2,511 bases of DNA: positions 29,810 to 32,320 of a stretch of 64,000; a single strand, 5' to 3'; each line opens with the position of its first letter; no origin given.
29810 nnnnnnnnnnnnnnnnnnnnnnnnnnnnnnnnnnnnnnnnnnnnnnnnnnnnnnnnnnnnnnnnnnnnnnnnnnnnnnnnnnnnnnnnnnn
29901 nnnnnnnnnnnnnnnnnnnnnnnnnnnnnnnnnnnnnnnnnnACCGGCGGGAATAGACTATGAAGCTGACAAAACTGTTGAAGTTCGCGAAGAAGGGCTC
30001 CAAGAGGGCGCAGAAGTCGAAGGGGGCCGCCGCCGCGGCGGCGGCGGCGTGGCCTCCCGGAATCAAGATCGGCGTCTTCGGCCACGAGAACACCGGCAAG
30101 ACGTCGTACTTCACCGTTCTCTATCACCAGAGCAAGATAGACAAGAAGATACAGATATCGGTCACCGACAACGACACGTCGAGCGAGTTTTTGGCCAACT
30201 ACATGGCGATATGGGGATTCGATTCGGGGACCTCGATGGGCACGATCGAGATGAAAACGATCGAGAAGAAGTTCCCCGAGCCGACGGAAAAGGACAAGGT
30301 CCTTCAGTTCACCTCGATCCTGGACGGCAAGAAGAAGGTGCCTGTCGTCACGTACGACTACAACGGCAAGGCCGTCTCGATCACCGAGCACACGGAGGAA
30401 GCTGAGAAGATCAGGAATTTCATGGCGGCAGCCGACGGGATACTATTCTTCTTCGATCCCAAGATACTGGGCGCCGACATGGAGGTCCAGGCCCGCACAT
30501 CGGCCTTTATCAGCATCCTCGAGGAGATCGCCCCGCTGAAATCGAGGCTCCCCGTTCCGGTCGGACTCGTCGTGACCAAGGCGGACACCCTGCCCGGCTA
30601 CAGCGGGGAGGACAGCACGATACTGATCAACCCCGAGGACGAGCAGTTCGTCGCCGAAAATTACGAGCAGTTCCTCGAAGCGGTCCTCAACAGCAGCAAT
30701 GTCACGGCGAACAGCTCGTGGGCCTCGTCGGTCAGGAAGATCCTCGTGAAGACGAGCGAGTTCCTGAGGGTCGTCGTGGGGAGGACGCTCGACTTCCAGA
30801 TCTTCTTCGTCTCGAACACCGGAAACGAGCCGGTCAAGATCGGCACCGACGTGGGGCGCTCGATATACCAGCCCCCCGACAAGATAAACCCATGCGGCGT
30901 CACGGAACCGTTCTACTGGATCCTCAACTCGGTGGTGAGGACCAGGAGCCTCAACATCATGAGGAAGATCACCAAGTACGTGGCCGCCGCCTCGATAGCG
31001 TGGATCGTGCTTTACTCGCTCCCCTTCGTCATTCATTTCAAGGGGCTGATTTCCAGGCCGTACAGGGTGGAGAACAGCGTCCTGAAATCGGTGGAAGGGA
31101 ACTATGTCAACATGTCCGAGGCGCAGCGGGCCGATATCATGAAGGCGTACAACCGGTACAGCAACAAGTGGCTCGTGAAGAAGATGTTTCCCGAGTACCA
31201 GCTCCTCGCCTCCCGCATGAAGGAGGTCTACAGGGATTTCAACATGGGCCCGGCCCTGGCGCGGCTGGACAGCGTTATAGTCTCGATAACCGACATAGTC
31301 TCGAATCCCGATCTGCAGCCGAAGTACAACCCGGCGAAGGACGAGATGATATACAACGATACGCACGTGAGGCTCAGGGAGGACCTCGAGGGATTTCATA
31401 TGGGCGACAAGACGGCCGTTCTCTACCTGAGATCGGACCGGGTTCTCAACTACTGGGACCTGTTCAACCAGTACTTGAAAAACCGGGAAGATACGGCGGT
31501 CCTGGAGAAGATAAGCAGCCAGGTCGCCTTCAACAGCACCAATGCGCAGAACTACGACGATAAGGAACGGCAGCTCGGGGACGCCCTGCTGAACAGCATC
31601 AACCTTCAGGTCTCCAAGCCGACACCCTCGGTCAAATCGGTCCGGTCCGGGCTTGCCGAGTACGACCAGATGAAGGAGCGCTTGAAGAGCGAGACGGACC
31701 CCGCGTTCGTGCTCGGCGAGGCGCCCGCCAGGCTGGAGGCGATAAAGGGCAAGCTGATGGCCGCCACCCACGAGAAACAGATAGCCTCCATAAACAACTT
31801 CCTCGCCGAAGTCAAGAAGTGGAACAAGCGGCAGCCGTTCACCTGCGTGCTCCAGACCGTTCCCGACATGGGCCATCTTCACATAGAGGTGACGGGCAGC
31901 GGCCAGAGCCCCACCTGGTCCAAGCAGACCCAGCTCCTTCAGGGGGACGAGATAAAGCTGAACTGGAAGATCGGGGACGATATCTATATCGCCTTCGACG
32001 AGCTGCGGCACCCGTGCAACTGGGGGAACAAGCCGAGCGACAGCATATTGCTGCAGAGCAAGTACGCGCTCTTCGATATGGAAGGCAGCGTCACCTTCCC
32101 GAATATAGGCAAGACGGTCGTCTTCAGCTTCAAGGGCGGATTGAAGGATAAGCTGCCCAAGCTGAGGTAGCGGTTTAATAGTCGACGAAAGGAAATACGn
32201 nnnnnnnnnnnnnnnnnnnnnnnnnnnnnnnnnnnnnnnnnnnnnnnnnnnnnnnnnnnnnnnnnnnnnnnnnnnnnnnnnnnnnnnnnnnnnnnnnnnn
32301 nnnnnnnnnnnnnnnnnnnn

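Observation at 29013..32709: Candidate non-canonical T6SS membrane complex: tail-anchored protein plus Ras-like GTPase-TM-periplasmic fusion plus small secreted protein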

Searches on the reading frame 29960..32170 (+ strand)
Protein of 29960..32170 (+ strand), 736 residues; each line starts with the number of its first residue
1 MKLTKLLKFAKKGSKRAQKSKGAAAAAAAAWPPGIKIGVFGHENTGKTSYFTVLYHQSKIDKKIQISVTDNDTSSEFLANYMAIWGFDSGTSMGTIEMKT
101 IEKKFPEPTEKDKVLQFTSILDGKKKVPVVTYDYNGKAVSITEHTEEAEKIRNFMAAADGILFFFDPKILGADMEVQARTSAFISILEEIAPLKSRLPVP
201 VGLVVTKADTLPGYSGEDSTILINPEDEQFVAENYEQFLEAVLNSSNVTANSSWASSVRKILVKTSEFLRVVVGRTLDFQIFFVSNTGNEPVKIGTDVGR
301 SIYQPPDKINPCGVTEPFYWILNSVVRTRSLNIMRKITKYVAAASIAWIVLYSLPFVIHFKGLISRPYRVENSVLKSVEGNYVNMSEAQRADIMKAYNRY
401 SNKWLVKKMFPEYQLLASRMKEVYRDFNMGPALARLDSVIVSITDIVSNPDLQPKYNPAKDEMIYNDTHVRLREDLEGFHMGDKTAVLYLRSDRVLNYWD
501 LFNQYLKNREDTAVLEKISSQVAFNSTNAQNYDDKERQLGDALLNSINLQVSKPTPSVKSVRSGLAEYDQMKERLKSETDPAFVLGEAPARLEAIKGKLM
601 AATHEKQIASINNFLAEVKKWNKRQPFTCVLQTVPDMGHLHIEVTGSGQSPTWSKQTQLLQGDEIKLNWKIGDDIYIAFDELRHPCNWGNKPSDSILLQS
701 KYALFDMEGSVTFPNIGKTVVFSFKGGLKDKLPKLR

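Call 7: search_protein_families(library=pfam, proteins=[window:29960-32170:+], max_evalue=0.01)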
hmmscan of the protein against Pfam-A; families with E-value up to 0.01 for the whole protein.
window:29960-32170:+ (736 aa): 1 family
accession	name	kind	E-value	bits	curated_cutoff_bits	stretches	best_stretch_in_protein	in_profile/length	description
PF19993.5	DO-GTPase2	-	3e-06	27.5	27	1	37-228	3-174/226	Double-GTPase 2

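Call 9: search_protein_families(library=ncbifam, proteins=[window:29960-32170:+], max_evalue=0.01)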
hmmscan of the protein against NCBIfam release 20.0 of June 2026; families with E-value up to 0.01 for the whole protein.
window:29960-32170:+ (736 aa): 1 family
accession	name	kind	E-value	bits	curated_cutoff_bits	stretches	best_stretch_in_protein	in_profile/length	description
NF011189.0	PRK14595.1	equivalog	0.0047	16.7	232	0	125-178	104-157/162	peptide deformylase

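Call 17: find_homologous_proteins(query=window:29960-32170:+, max_evalue=0.001)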
Query window:29960-32170:+ (736 aa): 245 proteins with E <= 0.001 among 8000 candidates; the best 120 are listed.
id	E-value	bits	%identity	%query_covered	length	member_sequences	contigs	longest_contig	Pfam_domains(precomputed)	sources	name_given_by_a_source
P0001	0.0e+0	1665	100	100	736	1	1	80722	PF19993.6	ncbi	-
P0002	0.0e+0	1148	67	100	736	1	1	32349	-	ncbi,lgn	-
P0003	0.0e+0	1136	66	100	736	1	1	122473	PF19993.6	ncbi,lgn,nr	ncbi:MAG: GTPase domain-containing protein [Candidatus Krumholzibacteriota bacterium]|nr:GTPase doma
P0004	0.0e+0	1118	65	100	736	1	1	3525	PF19993.6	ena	-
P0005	0.0e+0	1116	66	100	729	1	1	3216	-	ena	-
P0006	0.0e+0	1094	62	100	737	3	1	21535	PF19993.6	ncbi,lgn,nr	ncbi:MAG: GTPase domain-containing protein [Bacteroidales bacterium]|nr:GTPase domain-containing pro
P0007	0.0e+0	1075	62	100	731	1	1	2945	-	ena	-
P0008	0.0e+0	1067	61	100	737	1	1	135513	PF19993.6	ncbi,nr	ncbi:MAG: GTPase domain-containing protein [bacterium]|nr:GTPase domain-containing protein [bacteriu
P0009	0.0e+0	1012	59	97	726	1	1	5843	-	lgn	-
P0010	2.4e-298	1010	59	100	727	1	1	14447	-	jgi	jgi:GTPase SAR1 family protein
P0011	2.1e-297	1006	59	100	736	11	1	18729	PF19993.6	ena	-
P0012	8.7e-295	998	57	96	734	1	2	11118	PF19993.6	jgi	-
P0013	5.0e-294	995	59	100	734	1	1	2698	PF19993.6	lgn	-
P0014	5.3e-292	989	59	97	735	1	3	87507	PF19993.6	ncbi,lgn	-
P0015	8.8e-292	988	57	100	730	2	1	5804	PF19993.6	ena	-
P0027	2.3e-263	894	54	100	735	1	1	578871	PF19993.6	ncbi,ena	-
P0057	2.9e-227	775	47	96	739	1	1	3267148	PF19993.6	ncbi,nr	ncbi:MAG: hypothetical protein JSU74_09115 [Candidatus Zixiibacteriota bacterium]|nr:MAG: hypothetic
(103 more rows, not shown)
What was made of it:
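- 29960..32170 (+): 736-aa GTPase-TM-periplasmic protein, the candidate minimal TssM. 245 homologues, those listed 721-752 aa (call 17).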

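Call 18: find_encoding_contigs(protein=P0057, flank=10000, max_places=2)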
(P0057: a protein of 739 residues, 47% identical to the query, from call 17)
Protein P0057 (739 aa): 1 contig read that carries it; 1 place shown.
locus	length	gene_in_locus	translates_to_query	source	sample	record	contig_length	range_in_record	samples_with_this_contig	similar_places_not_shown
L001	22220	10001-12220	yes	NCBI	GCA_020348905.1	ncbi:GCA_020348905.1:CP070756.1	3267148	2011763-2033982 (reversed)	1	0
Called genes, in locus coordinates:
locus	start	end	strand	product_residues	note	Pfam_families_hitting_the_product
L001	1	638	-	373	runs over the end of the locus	PF13439:Glyco_transf_4, PF13477:Glyco_trans_4_2, PF13579:Glyco_trans_4_4, PF20706:GT4-conflict, PF00534:Glycos_transf_1, PF13692:Glyco_trans_1_4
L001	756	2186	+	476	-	PF17541:TssC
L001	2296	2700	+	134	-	PF17642:TssD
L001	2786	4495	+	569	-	PF05954:Phage_GPD, PF04717:Phage_base_V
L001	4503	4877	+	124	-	PF04965:GPW_gp25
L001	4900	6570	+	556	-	-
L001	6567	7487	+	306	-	PF06996:T6SS_TssG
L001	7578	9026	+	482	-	PF05936:T6SS_VasE (faint)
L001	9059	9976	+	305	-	-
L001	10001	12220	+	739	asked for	PF19993:DO-GTPase2 (faint)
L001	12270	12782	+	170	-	-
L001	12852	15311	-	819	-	PF12799:LRR_4 (weak)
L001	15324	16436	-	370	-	-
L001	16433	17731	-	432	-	PF12895:ANAPC3 (faint), PF00515:TPR_1 (faint), PF07719:TPR_2 (faint), PF13174:TPR_6 (faint), PF13371:TPR_9 (weak), PF13414:TPR_11, PF13432:TPR_16 (weak), PF14559:TPR_19, +5 more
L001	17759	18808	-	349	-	PF03783:CsgG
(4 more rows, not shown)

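Call 19: find_encoding_contigs(protein=P0027, flank=10000, max_places=2)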
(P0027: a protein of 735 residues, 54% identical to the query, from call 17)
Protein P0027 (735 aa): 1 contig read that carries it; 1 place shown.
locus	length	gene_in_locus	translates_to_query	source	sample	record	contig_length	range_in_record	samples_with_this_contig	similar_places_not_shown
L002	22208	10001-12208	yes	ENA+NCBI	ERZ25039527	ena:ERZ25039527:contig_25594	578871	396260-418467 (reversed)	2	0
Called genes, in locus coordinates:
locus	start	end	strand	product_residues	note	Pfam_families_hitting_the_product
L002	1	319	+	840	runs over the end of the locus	PF02861:Clp_N, PF13401:AAA_22 (faint), PF00004:AAA, PF17871:AAA_lid_9, PF07724:AAA_2, PF00004:AAA, PF07728:AAA_5, PF10431:ClpB_D2-small, +5 more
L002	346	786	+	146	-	PF05591:T6SS_VipA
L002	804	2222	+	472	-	PF17541:TssC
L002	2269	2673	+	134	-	PF17642:TssD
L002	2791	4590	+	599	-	PF05954:Phage_GPD, PF04717:Phage_base_V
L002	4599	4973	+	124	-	PF04965:GPW_gp25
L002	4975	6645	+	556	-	-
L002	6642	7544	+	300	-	PF06996:T6SS_TssG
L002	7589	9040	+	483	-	-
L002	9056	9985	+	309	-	-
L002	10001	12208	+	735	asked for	PF19993:DO-GTPase2 (weak)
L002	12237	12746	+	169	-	-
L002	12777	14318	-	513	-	PF13385:Laminin_G_3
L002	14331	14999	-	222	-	-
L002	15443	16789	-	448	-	PF00515:TPR_1 (faint), PF07719:TPR_2 (faint), PF13174:TPR_6 (faint), PF13176:TPR_7 (faint), PF13181:TPR_8 (faint), PF13371:TPR_9 (faint), PF13432:TPR_16, PF14559:TPR_19 (weak), +2 more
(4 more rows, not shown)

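Call 30: find_related_loci(query=A1, collection=genome_contigs, flank=10000)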
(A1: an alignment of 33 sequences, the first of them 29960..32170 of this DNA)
Query A1 (736 aa) in genome_contigs; peptide patterns used: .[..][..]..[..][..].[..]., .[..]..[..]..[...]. (x = any residue, [..] = any of these).
223 stretches matched a pattern; 120 encode a relative of the query (tblastn E <= 1e-3); the best 80 are kept; 80 distinct loci.
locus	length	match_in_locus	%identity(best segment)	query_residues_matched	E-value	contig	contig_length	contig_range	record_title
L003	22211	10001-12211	63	1-736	0e+0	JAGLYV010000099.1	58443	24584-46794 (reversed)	MAG: Candidatus Krumholzibacteriia bacterium isolate RS_13_38 ZL320.bin.38.fa_99, whole genome shotgun sequence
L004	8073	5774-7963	58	1-736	0e+0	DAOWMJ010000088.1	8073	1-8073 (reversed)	MAG TPA_asm: Candidatus Latescibacterota bacterium isolate CSMAG_2999 CSMAG_2999_k141_655848_length_8073_cov_53.9914, wh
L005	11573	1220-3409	58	1-736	0e+0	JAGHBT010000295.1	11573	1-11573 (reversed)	MAG: bacterium isolate AUK263 PB_MBMC_217_c_000000000227, whole genome shotgun sequence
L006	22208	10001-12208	66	1-736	0e+0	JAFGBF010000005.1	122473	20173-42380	MAG: Candidatus Krumholzibacteriota bacterium isolate Zod_Metabat.1015 k87_2322992, whole genome shotgun sequence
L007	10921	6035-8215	54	1-736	0e+0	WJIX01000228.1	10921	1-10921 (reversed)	MAG: bacterium isolate Bin_043 k141_3388944, whole genome shotgun sequence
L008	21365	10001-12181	54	1-736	0e+0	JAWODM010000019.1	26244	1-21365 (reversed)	MAG: Candidatus Krumholzibacteriales bacterium isolate BLK5-2.bin.162 k191_476741, whole genome shotgun sequence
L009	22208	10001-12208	52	1-736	0e+0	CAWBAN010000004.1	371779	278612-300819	MAG: uncultured bacterium isolate MFD02979.bin.1.41 genome assembly, contig: contig_68131, whole genome shotgun sequence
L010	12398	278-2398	53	30-736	0e+0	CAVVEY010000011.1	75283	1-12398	MAG: uncultured bacterium isolate MFD04716.bin.2.236 genome assembly, contig: contig_42870, whole genome shotgun sequenc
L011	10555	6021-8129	51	31-735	0e+0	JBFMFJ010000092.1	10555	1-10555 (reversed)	MAG: Candidatus Zixiibacteriota bacterium isolate MAG268 MAG268_92, whole genome shotgun sequence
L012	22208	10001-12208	50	1-735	0e+0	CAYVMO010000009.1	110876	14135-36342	MAG TPA_asm: uncultured Ignavibacteriaceae bacterium isolate SRP323688_co1_43 genome assembly, contig: NODE_351_length_1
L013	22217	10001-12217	49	1-736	0e+0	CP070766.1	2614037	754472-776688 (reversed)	MAG: Candidatus Zixiibacteriota bacterium isolate bin25 chromosome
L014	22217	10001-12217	48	1-736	0e+0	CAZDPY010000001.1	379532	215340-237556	MAG TPA_asm: uncultured Ignavibacteriaceae bacterium isolate SRP141376_co1_149 genome assembly, contig: NODE_13_length_3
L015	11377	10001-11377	74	1-459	0e+0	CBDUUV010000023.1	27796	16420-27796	MAG TPA_asm: uncultured bacterium isolate SRR22302361_binner13_Refined_86 genome assembly, contig: ERZ25748748.543, whol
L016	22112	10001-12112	59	24-727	0e+0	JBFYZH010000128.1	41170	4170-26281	MAG: Candidatus Krumholzibacteriota bacterium isolate PPR_0430 k121_1216871, whole genome shotgun sequence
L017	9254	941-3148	47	1-736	0e+0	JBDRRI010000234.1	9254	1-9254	MAG: Candidatus Zixiibacteriota bacterium isolate MEGAHIT-group-2.90 k141_983587, whole genome shotgun sequence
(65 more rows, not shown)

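Call 36: search_solved_structures(query=A1, max_evalue=1, show_alignments=2)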
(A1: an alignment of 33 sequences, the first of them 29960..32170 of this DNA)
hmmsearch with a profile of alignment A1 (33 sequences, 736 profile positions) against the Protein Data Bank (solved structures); distinct sequences matched with E-value up to 1: 2.
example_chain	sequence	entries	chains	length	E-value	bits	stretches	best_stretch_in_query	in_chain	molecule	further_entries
3jc8_Na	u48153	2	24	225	0.18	13.1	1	124-171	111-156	PilN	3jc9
5li0_c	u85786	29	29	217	0.67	11.3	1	536-611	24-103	30S ribosomal protein S3 | Small ribosomal subunit protein uS3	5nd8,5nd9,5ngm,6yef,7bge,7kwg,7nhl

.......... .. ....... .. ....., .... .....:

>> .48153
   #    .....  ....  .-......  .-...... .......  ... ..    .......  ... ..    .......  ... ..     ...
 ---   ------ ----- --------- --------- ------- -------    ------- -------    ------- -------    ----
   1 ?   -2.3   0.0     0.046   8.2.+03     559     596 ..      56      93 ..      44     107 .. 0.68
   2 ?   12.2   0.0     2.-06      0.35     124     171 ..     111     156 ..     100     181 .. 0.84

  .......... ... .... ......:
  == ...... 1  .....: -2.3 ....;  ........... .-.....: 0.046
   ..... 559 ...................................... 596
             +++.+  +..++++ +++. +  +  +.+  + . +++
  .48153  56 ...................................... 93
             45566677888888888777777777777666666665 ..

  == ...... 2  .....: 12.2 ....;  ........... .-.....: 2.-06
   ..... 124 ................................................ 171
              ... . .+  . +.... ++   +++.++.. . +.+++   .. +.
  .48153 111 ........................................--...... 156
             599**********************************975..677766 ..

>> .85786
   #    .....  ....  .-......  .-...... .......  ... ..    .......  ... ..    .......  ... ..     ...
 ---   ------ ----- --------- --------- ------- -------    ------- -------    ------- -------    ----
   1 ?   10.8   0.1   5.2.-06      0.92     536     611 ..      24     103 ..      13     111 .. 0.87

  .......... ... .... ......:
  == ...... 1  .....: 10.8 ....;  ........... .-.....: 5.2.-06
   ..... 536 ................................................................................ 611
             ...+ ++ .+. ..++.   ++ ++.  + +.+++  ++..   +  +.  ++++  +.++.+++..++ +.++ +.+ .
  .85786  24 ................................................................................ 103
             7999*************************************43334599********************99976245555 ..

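Call 46: predict_structure(alignment_id=A1)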
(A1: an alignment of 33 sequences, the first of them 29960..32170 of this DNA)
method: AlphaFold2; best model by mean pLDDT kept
length: 736 residues; sequences in the alignment: 33
mean_pLDDT: 83.3   pTM: 0.50
mean pLDDT of the five models: 83.3, 82.8, 81.9, 81.4, 71.5
residues with pLDDT >= 90: 252; 70-90: 409; 50-70: 34; < 50: 41
segments of 3 or more residues with pLDDT < 50: 1-27, 91-94, 549-557
pLDDT, mean of each block of 10 residues (from residue 1): 41 32 43 91 86 90 86 82 78 54 82 87 92 83 77 92 90 85 89 87 92 86 74 82 85 91 90 88 90 66 81 92 92 88 91 91 90 84 79 93 92 90 78 88 90 85 88 89 82 93 84 80 87 90 69 42 78 85 88 82 81 90 91 89 88 83 91 92 85 90 91 88 88 84
secondary structure, 60 per line:
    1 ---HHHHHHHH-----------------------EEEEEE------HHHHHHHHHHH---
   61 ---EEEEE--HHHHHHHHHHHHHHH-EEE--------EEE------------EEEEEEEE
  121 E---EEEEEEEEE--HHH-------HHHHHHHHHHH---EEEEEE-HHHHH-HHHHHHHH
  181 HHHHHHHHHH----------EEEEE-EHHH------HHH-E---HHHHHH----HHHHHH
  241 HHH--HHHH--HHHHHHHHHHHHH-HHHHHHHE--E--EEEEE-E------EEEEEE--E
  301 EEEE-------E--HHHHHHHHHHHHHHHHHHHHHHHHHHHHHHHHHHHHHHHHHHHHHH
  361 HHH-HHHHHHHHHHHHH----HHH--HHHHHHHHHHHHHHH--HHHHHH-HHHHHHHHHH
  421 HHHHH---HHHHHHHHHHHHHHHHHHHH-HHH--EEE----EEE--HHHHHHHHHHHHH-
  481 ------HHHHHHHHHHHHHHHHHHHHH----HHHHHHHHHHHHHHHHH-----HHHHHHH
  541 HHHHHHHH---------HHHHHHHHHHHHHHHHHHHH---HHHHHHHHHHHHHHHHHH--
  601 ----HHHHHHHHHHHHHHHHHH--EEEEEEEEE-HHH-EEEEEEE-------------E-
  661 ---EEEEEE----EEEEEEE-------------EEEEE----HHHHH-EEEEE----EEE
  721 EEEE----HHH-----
elements in order (helices of 4 or more, strands of 3 or more residues): H4-11 E35-40 H47-57 E64-68 H71-85 E87-89 E98-100 E113-121 E125-133 H146-156 E160-165 H167-171 H173-190 E201-205 H225-230 H235-243 H246-249 H252-264 H266-272 E279-283 E292-297 E300-304 H315-363 H365-377 H387-401 H404-409 H411-425 H429-448 E455-457 E462-464 H467-479 H487-507 H512-528 H534-548 H558-577 H581-598 H605-622 E625-633 E639-645 E664-669 E674-680 E694-698 H703-707 E709-713 E718-724
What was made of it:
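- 30977..31048 (+): Single transmembrane helix (aa ~340-363), preceded by basic residues (cytoplasmic side). Long helix 315-363 in the model (call 46).
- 31052..32131 (+): Periplasmic part: helical domain (aa 365-622), then a C-terminal beta-sandwich (aa 625-724). DSSP on the AF2 model (call 46).
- On TssM/IcmF: Only the order of helical then beta domains is alike (call 46).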

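Call 55: search_protein_families(library=pfam, alignment_id=A1, max_evalue=10)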
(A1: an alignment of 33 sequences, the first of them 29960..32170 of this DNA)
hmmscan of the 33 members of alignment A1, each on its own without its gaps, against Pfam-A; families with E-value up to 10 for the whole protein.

A. member 1, window:29960-32170:+ (736 aa): 4 families
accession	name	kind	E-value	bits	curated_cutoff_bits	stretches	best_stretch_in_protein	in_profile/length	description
PF19993.5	DO-GTPase2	-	3e-06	27.5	27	1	37-228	3-174/226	Double-GTPase 2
PF22161.1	Mre11_C_bact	-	0.015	15.7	27.4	1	496-511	11-26/47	Mre11 C-terminal domain, bacteria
PF19975.5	DO-GTPase1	-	0.09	12.5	27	1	40-168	3-118/271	Double-GTPase 1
PF14331.11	IcmF-related_N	-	0.22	11.3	25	1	159-215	25-82/259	IcmF-related N-terminal domain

B. families by the number of members that match (of 33 scanned): 29 families (the first 25 are shown)
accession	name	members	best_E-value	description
PF19993.5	DO-GTPase2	33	1.7e-07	Double-GTPase 2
PF14331.11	IcmF-related_N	15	0.00015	IcmF-related N-terminal domain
PF00595.29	PDZ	5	0.0023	PDZ domain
PF19975.5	DO-GTPase1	3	0.0014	Double-GTPase 1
PF01926.29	MMR_HSR1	3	0.039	50S ribosome-binding GTPase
PF08902.16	DUF1848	2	0.052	Domain of unknown function (DUF1848)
PF12174.13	RST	1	0.0068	RCD1-SRO-TAF4 (RST) plant domain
PF22161.1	Mre11_C_bact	1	0.015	Mre11 C-terminal domain, bacteria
PF01281.25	Ribosomal_L9_N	1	0.023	Ribosomal protein L9, N-terminal domain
PF02421.24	FeoB_N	1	0.042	Ferrous iron transport protein B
PF24611.2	Spectrin_Anc-1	1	0.042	Nuclear anchorage protein 1, spectrin-like repeat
PF05137.18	PilN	1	0.064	Fimbrial assembly protein (PilN)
PF20595.4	pAdhesive_6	1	0.082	Putative adhesive domain (group 6)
PF15190.11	TMEM251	1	0.093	Transmembrane protein 251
PF13870.11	CCDC113_CCDC96_CC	1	0.1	CCDC113/CCDC96, coiled-coil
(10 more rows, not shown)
